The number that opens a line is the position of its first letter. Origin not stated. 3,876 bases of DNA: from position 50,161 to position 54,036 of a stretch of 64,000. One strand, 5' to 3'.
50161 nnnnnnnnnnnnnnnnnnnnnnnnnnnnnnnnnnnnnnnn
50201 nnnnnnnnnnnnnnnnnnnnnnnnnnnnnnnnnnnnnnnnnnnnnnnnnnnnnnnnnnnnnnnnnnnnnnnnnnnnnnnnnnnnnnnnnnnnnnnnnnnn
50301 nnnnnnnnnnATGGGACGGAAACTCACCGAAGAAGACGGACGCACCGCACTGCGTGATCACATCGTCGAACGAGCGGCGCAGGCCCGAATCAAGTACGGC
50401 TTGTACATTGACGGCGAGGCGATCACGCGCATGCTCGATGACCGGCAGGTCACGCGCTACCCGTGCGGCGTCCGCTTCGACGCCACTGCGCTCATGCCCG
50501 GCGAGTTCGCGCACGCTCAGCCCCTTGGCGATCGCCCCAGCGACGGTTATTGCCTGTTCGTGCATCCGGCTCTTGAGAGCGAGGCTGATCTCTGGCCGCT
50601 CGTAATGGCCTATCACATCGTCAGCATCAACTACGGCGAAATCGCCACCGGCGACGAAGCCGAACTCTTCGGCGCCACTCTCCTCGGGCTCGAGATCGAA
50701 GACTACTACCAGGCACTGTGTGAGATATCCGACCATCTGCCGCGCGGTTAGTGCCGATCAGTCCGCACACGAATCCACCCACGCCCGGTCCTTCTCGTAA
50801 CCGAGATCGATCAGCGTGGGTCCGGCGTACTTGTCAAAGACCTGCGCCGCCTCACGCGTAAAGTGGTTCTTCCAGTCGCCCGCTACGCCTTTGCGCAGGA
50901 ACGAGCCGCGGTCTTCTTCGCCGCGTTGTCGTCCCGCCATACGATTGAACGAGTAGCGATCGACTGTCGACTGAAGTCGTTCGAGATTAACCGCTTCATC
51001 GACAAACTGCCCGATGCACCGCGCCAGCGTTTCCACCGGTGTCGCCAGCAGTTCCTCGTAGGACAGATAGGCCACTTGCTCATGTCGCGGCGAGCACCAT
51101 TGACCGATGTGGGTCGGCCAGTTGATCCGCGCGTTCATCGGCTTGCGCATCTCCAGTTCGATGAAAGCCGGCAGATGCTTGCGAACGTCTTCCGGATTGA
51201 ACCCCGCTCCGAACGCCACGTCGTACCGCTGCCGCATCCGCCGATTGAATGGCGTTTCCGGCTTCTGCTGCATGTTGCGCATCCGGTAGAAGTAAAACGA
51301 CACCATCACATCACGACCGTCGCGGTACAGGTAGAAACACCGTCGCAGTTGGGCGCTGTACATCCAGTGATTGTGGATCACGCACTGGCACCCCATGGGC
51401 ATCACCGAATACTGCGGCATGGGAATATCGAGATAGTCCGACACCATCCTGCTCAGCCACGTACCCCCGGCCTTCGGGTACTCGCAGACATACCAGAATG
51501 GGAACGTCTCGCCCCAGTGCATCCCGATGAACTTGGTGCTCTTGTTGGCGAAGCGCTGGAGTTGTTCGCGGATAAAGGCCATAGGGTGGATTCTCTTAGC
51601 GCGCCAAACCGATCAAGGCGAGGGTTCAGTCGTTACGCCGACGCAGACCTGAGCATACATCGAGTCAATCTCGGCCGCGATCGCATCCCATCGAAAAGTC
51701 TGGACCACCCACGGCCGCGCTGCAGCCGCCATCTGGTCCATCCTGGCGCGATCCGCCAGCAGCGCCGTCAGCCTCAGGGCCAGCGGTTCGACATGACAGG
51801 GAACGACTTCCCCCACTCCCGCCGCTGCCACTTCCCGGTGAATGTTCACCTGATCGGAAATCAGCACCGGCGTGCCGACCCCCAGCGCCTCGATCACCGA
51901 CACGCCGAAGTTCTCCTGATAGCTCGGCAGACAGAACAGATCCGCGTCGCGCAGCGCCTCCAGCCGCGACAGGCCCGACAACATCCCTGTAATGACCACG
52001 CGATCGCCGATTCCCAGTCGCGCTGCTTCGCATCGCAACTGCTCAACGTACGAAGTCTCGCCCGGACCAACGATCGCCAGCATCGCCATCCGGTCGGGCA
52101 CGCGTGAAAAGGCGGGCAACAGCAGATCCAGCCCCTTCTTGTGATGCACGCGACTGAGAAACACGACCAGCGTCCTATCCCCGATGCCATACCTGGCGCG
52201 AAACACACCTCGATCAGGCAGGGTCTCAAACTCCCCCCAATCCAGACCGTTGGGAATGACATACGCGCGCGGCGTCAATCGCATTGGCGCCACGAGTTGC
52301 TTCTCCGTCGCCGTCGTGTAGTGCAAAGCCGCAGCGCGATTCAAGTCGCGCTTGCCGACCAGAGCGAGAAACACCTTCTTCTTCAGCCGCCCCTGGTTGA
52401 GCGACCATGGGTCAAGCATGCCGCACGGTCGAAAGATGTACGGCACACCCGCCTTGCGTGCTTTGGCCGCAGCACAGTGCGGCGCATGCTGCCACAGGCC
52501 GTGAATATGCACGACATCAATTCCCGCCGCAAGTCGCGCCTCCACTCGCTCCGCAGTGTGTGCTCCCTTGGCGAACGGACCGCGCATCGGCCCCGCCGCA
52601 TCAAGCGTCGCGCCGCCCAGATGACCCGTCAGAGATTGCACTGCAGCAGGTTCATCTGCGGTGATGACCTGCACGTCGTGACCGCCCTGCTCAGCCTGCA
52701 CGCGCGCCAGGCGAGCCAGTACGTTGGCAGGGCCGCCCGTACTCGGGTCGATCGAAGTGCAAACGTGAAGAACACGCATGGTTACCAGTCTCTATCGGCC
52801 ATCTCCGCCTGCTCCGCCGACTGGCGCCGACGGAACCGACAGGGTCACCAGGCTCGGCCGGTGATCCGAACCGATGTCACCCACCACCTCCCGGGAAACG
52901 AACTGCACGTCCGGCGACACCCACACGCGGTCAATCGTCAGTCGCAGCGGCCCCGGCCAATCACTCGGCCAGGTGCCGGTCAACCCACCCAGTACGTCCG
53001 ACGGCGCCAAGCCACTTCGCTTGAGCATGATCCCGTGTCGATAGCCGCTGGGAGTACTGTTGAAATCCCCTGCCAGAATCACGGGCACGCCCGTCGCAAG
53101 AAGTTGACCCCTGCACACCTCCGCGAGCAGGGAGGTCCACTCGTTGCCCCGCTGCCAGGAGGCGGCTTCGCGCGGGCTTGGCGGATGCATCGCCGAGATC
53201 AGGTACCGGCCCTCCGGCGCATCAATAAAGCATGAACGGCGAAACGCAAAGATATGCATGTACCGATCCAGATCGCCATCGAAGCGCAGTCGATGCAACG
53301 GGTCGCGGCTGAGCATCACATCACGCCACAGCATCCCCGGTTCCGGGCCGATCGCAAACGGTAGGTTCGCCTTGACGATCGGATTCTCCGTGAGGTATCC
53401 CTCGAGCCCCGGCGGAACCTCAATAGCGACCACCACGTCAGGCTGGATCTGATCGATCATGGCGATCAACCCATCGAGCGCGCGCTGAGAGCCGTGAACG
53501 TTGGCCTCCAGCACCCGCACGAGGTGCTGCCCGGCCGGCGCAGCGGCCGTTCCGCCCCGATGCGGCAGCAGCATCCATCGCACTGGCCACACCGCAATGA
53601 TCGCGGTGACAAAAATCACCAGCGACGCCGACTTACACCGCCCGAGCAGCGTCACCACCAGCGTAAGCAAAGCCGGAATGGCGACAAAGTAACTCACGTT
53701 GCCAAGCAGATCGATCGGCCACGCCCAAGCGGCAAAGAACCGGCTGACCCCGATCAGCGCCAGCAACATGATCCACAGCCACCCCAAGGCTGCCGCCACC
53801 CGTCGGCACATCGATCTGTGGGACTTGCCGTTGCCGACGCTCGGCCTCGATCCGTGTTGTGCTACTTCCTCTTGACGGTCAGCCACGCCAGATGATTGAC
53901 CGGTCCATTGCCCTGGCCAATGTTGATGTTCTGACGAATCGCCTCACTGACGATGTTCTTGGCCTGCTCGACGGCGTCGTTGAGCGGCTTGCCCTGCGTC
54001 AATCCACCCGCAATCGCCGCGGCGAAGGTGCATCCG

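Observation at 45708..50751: Five-gene cytochrome operon: tetrahaem cytochrome c, NrfC-like FeS protein, NrfD-like membrane protein, HAO-family octahaem cytochrome and an unknown protein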

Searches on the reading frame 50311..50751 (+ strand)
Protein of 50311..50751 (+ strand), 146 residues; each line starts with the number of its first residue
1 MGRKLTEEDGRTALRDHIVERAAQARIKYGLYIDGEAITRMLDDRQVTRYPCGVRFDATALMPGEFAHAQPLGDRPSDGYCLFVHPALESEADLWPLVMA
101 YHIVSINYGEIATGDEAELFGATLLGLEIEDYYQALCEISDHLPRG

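Call 3: search_protein_families(library=pfam, proteins=[window:50311-50751:+], max_evalue=0.01)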
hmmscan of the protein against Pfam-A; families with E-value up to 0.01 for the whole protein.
window:50311-50751:+ (146 aa): 0 families

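Call 4: search_protein_families(library=ncbifam, proteins=[window:50311-50751:+], max_evalue=0.01)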
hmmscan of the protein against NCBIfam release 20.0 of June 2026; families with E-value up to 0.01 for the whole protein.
window:50311-50751:+ (146 aa): 0 families

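Call 28: find_homologous_proteins(query=window:50311-50751:+, max_evalue=0.001)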
Query window:50311-50751:+ (146 aa): 150 proteins with E <= 0.001 among 177 candidates; the best 120 are listed.
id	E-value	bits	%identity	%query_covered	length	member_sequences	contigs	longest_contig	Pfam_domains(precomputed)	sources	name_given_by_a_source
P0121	8.6e-90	316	95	99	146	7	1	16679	-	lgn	-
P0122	1.8e-73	263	79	99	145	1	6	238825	-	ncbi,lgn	-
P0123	2.0e-72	260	79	97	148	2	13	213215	-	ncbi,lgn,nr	ncbi:MAG: hypothetical protein IT430_15575 [Phycisphaerales bacterium]|nr:hypothetical protein [Phyc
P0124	6.1e-64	232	67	99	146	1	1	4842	-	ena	-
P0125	4.3e-62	226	64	99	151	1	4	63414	-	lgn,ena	-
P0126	9.2e-62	225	67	99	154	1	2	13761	-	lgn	-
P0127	1.8e-61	224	67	99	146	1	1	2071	-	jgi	jgi:hypothetical protein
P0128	3.4e-61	223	64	100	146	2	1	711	-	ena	-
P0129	6.0e-61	222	64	99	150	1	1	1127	-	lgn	-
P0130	2.4e-60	221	68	94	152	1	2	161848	-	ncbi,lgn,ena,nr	ncbi:MAG: hypothetical protein KAS72_08555 [Phycisphaerales bacterium]|nr:hypothetical protein [Phyc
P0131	6.9e-60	219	65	99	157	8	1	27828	-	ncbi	-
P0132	3.1e-59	217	67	98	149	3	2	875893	-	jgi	jgi:hypothetical protein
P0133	4.3e-59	216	67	99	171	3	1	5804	-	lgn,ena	-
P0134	5.9e-59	216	66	99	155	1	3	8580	-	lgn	-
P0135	1.2e-58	215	67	100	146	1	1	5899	-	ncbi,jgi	ncbi:MAG: hypothetical protein ACYTGC_06220 [Planctomycetota bacterium]|jgi:hypothetical protein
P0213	2.9e-45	172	53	95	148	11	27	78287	-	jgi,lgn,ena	-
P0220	2.3e-44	169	55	97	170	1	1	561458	-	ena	-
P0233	6.9e-43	164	52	97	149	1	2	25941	-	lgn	-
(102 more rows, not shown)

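Call 41: predict_structure(alignment_id=A1)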
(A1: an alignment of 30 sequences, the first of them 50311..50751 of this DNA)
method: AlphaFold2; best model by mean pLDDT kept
length: 146 residues; sequences in the alignment: 30
mean_pLDDT: 95.5   pTM: 0.88
mean pLDDT of the five models: 95.5, 95.2, 95.1, 94.6, 94.4
residues with pLDDT >= 90: 133; 70-90: 11; 50-70: 2; < 50: 0
segments of 3 or more residues with pLDDT < 50: none
pLDDT, mean of each block of 10 residues (from residue 1): 82 96 98 97 98 97 95 97 98 98 97 96 98 97 86
secondary structure, 60 per line:
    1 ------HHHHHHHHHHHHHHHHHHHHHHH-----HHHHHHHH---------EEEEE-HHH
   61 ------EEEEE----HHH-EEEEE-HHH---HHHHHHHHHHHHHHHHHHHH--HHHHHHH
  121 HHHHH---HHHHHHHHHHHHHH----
elements in order: H7-29 H35-42 E52-56 E67-71 E80-84 H92-111 H114-125 H129-142

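Call 44: fold_search(model_id=the predicted structure, library=pdb)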
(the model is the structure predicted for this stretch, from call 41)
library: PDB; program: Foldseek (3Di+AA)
matches with E <= 10: 46; with E <= 0.001: 0
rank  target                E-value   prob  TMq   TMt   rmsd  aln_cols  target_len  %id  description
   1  4qhi_D                1.6e-01  0.69  0.36  0.45   8.6       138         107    9  Crystal structure of Methanocaldococcus jannaschii selecase mutant R36W (released 2014-07-16)
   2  4ipe_A                2.2e+00  0.06  0.18  0.07  14.6       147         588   10  Crystal structure of mitochondrial Hsp90 (TRAP1) with AMPPNP (released 2014-01-22)
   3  5xxu_F                2.9e+00  0.04  0.18  0.16  14.9       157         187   10  Small subunit of Toxoplasma gondii ribosome (released 2017-08-30)
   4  6d2s                  3.4e+00  0.13  0.39  0.24   9.3       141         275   12  Mycobacterium tuberculosis transcriptional regulator (released 2019-04-17)
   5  6cyy_A                3.8e+00  0.25  0.48  0.24   6.7       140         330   15  Mycobacterium tuberculosis transcriptional regulator (released 2019-04-17)
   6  6cyj_A                4.0e+00  0.14  0.39  0.20   8.4       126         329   13  Mycobacterium tuberculosis transcriptional regulator (released 2019-04-17)
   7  3g33_B                4.2e+00  0.12  0.24  0.17   4.3        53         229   23  Crystal structure of CDK4/cyclin D3 (released 2009-03-10)
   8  6d8x                  4.2e+00  0.02  0.17  0.11  15.7       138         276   17  PPAR gamma LBD complexed with the agonist GW1929 (released 2019-05-01)
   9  7sj3_B                4.4e+00  0.14  0.21  0.14   4.4        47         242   21  Structure of CDK4-Cyclin D3 bound to abemaciclib (released 2022-11-02)
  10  3g33_D                4.4e+00  0.11  0.23  0.16   4.4        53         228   23  Crystal structure of CDK4/cyclin D3 (released 2009-03-10)
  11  8u3k_F                4.4e+00  0.04  0.23  0.05  15.5       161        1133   13  DdmDE handover complex (released 2024-07-10)
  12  5zbi_A                4.7e+00  0.04  0.20  0.09  14.9       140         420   12  Crystal structure of asparaginyl endopeptidases from Viola Canadensis (released 2018-05-09)
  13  4qic_A                4.7e+00  0.04  0.16  0.11   8.1        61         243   11  Co-Crystal Structure of Anti-anti-sigma factor PhyR complexed with Anti-sigma factor NepR from Bartonella quintana (released 2015-07-29)
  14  6cz6_D                5.2e+00  0.15  0.42  0.21   8.4       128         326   14  Mycobacterium tuberculosis transcriptional regulator (released 2019-04-17)
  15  3b2e_C                5.2e+00  0.02  0.17  0.10  17.6       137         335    9  Crystal structure of S. cerevisiae Get3 in the open conformation in complex with Get1 cytosolic domain (released 2012-06-27)
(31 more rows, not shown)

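Call 74: search_protein_families(library=pfam, alignment_id=A1, max_evalue=1)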
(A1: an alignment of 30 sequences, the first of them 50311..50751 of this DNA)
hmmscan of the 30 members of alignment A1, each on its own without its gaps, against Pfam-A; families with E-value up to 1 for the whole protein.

A. member 1, window:50311-50751:+ (146 aa): 0 families

B. families by the number of members that match (of 30 scanned): 13 families
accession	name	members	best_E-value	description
PF00037.32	Fer4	1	0.00019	4Fe-4S binding domain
PF13237.11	Fer4_10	1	0.012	4Fe-4S dicluster domain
PF12838.12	Fer4_7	1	0.03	4Fe-4S dicluster domain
PF08072.16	BDHCT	1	0.062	BDHCT (NUC031) domain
PF12797.12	Fer4_2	1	0.062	4Fe-4S binding domain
PF02427.23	PSI_PsaE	1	0.078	Photosystem I reaction centre subunit IV / PsaE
PF13187.11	Fer4_9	1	0.081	4Fe-4S dicluster domain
PF06413.17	Neugrin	1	0.15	Neugrin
PF13559.11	DUF4129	1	0.18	Domain of unknown function (DUF4129)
PF25793.1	WH_2nd_NFRKB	1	0.23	NFRKB second winged helix domain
PF13473.12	Cupredoxin_1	1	0.26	Cupredoxin-like domain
PF12798.12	Fer4_3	1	0.26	4Fe-4S binding domain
PF12837.12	Fer4_6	1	0.31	4Fe-4S binding domain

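Call 84: find_encoding_contigs(protein=P0213, flank=7000, max_places=2)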
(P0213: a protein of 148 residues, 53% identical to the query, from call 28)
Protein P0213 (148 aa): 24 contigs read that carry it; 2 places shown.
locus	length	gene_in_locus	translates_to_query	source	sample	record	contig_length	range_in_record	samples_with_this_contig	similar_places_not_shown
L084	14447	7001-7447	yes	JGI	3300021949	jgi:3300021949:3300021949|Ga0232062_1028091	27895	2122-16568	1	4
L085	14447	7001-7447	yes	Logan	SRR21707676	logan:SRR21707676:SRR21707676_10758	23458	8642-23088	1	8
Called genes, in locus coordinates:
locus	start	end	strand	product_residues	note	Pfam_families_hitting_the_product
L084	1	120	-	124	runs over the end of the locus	-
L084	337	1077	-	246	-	PF03892:NapB (weak), PF14522:Cytochrome_C7 (faint), PF22113:Mtrc-MtrF_II-IV_dom (faint)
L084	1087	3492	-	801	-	PF04879:Molybdop_Fe4S4, PF00384:Molybdopterin, PF01568:Molydop_binding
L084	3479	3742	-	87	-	-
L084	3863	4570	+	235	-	PF09699:Paired_CXXCH_1 (faint), PF14522:Cytochrome_C7 (faint)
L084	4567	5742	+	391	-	PF12838:Fer4_7 (weak), PF13187:Fer4_9 (weak), PF13247:Fer4_11, PF12797:Fer4_2 (weak), PF13237:Fer4_10 (weak), PF00037:Fer4 (weak), PF12838:Fer4_7 (weak), PF13247:Fer4_11, +5 more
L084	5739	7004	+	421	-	PF03916:NrfD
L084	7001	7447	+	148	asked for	-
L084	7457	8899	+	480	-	PF01212:Beta_elim_lyase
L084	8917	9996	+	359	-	PF04055:Radical_SAM, PF06463:Mob_synth_C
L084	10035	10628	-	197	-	PF12804:NTP_transf_3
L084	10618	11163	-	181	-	PF00994:MoCF_biosynth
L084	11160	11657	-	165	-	PF01967:MoaC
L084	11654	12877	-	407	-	PF03453:MoeA_N, PF00994:MoCF_biosynth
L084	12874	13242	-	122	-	PF02627:CMD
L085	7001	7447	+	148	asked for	-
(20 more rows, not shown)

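Call 85: find_encoding_contigs(protein=P0220, flank=7000, max_places=1)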
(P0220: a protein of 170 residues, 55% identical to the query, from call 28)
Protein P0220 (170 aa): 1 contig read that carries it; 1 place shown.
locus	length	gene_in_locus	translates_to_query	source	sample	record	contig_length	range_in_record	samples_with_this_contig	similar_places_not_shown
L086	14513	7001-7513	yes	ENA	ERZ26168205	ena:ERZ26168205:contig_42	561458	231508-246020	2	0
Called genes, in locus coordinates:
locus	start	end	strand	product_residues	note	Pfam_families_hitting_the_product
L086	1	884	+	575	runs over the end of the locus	-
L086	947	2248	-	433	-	PF13372:Alginate_exp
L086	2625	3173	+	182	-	PF14522:Cytochrome_C7 (faint)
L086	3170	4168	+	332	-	PF12838:Fer4_7, PF13187:Fer4_9 (weak), PF13247:Fer4_11, PF00037:Fer4 (weak), PF12797:Fer4_2 (weak), PF13237:Fer4_10 (weak), PF12838:Fer4_7 (weak), PF13247:Fer4_11, +5 more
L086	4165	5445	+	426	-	PF03916:NrfD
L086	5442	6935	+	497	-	PF13435:Cytochrome_C554 (faint), PF22113:Mtrc-MtrF_II-IV_dom (faint), PF14522:Cytochrome_C7 (faint), PF14537:Cytochrom_c3_2 (faint), PF09699:Paired_CXXCH_1 (faint), PF13447:Multi-haem_cyto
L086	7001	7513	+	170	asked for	-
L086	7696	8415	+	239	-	PF26549:Tricorn_N, PF26550:Tricorn_2nd, PF07676:PD40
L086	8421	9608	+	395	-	PF03050:DDE_Tnp_IS66, PF13817:DDE_Tnp_IS66_C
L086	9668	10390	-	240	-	PF13701:DDE_Tnp_1_4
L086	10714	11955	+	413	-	PF01609:DDE_Tnp_1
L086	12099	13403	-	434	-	-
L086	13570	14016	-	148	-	PF10066:DUF2304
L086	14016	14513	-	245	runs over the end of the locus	PF13641:Glyco_tranf_2_3 (weak), PF00535:Glycos_transf_2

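Call 86: find_encoding_contigs(protein=P0233, flank=7000, max_places=1)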
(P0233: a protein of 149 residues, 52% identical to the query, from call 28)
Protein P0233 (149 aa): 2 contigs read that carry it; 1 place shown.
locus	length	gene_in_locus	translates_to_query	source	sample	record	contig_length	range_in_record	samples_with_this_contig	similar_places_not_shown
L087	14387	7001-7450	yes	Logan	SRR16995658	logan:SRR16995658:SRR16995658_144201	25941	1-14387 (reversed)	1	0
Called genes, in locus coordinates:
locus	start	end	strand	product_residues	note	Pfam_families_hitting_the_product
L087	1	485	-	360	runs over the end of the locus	PF05345:He_PIG (weak)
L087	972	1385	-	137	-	-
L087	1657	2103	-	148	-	PF08334:T2SSG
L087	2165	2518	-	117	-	-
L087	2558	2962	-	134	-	-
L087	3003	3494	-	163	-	-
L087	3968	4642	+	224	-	-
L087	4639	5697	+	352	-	PF12838:Fer4_7, PF13247:Fer4_11, PF00037:Fer4 (weak), PF12797:Fer4_2 (weak), PF12838:Fer4_7 (weak), PF13187:Fer4_9 (weak), PF13237:Fer4_10 (weak), PF13247:Fer4_11, +3 more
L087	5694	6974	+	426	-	PF03916:NrfD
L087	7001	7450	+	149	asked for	-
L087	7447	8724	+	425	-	PF14522:Cytochrome_C7 (faint), PF14537:Cytochrom_c3_2 (faint), PF22113:Mtrc-MtrF_II-IV_dom (faint), PF09699:Paired_CXXCH_1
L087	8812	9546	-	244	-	-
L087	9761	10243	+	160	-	-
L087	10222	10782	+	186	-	-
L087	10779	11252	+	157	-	-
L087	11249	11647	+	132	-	-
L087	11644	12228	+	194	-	-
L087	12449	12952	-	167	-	-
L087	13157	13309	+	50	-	-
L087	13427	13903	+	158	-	-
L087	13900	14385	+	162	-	?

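Call 88: find_related_loci(query=A1, collection=metagenome_contigs, flank=7000)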
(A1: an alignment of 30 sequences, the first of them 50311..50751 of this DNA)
Query A1 (146 aa) in metagenome_contigs; peptide patterns used: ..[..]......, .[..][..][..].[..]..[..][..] (x = any residue, [..] = any of these).
258 stretches matched a pattern; 150 encode a relative of the query (tblastn E <= 1e-3); the best 80 are kept; 80 distinct loci.
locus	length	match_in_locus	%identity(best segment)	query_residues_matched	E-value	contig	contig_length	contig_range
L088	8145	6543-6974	68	1-144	9e-65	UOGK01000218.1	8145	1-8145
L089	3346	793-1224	67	1-144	1e-64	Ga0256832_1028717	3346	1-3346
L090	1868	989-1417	66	1-143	1e-65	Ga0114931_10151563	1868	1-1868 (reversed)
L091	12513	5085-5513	67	2-144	9e-64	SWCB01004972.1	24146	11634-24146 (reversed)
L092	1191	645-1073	65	2-144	1e-67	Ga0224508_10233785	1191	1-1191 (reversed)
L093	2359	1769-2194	65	3-144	1e-64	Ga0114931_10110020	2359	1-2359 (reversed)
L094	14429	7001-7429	66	2-144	7e-63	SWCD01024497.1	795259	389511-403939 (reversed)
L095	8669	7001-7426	63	3-144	1e-62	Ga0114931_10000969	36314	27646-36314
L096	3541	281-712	63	1-144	3e-62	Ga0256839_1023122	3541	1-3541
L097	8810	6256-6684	65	4-146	2e-61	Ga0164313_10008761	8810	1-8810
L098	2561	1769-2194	61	3-144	2e-60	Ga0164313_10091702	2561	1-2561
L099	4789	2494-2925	64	1-144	1e-59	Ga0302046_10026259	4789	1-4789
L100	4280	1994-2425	61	1-144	7e-59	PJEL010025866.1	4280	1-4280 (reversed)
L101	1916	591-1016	59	3-144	4e-59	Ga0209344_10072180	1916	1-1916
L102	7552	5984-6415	56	1-144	5e-57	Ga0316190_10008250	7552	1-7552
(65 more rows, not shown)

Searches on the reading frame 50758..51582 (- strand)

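Call 3: search_protein_families(library=pfam, proteins=[window:50758-51582:-], max_evalue=0.01)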
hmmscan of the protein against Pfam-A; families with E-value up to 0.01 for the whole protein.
window:50758-51582:- (274 aa): 1 family
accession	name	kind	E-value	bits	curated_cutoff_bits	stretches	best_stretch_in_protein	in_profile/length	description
PF00685.33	Sulfotransfer_1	-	1.2e-23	84.3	22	1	83-259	94-253/255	Sulfotransferase domain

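Call 4: search_protein_families(library=ncbifam, proteins=[window:50758-51582:-], max_evalue=0.01)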
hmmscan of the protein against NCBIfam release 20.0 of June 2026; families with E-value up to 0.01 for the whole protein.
window:50758-51582:- (274 aa): 0 families

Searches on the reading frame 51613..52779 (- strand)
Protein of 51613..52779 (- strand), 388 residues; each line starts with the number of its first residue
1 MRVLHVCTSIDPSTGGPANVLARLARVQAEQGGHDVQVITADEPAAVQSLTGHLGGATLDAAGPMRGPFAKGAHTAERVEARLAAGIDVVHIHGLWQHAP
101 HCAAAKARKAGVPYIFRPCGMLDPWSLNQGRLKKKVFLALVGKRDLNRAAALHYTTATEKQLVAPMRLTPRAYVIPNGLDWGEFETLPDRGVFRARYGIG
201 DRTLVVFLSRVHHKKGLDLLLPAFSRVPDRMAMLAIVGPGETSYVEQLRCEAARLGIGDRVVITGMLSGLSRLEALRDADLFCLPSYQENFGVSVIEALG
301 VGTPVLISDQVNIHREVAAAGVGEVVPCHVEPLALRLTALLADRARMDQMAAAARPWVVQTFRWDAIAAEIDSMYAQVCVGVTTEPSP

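Call 3: search_protein_families(library=pfam, proteins=[window:51613-52779:-], max_evalue=0.01)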
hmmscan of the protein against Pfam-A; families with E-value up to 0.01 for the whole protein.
window:51613-52779:- (388 aa): 6 families
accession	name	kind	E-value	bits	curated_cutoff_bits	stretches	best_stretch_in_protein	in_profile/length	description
PF00534.26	Glycos_transf_1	-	2e-28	99.5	26.4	1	194-355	6-170/172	Glycosyl transferases group 1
PF13692.12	Glyco_trans_1_4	-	1.1e-21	78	27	1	204-343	3-142/142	Glycosyl transferases group 1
PF13579.12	Glyco_trans_4_4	-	7.6e-18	65.8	29.7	1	15-178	1-158/158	Glycosyl transferase 4-like domain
PF13439.12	Glyco_transf_4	-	5.2e-14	53.1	28.5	1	15-180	2-167/170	Glycosyltransferase Family 4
PF20706.3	GT4-conflict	-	6.7e-10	38.9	26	1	204-370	199-384/385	Family 4 Glycosyltransferase in conflict systems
PF13524.12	Glyco_trans_1_2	-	0.0075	16.7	25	0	288-371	60-142/144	Glycosyl transferase-like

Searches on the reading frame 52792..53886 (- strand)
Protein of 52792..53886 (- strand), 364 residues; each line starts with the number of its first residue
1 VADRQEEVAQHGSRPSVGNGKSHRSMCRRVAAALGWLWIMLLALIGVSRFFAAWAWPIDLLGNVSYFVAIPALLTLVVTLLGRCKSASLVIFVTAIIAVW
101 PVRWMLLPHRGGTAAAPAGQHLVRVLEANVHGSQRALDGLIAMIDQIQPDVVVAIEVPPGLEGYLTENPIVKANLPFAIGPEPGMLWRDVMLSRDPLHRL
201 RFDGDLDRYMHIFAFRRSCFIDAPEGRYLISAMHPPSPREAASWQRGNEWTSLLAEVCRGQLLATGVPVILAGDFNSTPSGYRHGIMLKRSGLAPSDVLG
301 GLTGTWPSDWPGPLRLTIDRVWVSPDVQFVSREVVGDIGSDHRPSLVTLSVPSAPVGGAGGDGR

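Call 57: search_protein_families(library=pfam, proteins=[window:52792-53886:-], max_evalue=0.00001)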
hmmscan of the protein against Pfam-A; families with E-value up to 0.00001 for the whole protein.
window:52792-53886:- (364 aa): 1 family
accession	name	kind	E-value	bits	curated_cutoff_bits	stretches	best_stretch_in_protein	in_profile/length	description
PF03372.29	Exo_endo_phos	-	4.7e-20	72.7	24.5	1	128-342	3-225/225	Endonuclease/Exonuclease/phosphatase family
